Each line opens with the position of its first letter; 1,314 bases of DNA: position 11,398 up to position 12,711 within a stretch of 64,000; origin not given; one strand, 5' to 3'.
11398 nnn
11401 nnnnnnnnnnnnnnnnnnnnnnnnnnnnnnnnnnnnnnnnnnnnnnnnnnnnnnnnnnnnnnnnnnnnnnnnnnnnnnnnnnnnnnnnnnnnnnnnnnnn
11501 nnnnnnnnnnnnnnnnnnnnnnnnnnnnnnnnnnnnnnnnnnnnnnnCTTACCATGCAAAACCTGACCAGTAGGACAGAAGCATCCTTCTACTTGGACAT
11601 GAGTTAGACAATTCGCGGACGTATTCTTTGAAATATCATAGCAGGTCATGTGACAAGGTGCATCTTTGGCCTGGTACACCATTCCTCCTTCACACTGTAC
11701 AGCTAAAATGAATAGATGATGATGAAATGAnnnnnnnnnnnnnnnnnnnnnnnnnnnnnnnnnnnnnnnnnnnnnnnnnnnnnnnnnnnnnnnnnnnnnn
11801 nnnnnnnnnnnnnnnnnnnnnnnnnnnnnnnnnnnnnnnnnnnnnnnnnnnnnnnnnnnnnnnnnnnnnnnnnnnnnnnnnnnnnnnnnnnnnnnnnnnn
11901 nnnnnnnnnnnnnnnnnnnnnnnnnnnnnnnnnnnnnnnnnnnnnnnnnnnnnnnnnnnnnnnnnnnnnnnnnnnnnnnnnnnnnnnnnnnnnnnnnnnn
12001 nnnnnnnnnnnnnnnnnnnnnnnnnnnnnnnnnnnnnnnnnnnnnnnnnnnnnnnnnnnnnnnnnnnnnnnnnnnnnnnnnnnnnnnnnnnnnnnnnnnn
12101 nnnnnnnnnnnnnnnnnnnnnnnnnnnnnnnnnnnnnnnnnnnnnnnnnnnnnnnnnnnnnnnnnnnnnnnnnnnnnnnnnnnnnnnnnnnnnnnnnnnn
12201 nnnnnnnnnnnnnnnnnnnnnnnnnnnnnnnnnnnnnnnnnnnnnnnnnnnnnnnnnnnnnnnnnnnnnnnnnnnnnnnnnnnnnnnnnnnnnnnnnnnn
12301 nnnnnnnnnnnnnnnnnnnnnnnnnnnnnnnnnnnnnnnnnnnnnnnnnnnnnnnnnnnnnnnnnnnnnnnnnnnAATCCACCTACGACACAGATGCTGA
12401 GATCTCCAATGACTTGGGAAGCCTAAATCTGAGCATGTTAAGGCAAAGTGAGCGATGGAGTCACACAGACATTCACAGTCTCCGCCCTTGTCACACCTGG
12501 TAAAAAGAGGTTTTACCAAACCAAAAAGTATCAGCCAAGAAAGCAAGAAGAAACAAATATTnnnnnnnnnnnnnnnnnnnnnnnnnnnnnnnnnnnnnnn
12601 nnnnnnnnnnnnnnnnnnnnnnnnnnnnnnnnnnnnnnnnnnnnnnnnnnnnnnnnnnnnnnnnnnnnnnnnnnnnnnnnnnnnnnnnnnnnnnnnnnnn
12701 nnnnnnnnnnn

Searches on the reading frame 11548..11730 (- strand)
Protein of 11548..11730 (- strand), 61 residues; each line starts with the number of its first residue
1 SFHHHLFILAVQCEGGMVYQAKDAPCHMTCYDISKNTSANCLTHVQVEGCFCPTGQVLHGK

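Call 15: search_protein_families(library=pfam, max_evalue=0.1, proteins=[window:11548-11730:-])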
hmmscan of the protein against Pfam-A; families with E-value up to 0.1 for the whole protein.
window:11548-11730:- (61 aa): 1 family
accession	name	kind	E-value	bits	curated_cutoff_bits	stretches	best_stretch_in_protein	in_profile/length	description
PF01826.23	TIL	-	3.7e-05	24.2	24.5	1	13-59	1-44/55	Trypsin Inhibitor like cysteine rich domain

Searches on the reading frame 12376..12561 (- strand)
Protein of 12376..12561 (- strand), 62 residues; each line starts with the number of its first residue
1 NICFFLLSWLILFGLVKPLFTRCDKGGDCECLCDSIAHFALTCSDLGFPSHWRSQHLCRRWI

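Call 15: search_protein_families(library=pfam, max_evalue=0.1, proteins=[window:12376-12561:-])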
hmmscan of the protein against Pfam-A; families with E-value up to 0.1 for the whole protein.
window:12376-12561:- (62 aa): 1 family
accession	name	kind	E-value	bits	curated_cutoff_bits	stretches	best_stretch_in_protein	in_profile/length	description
PF08742.16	C8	-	2.9e-08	34.3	23.7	1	21-58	29-67/68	C8 domain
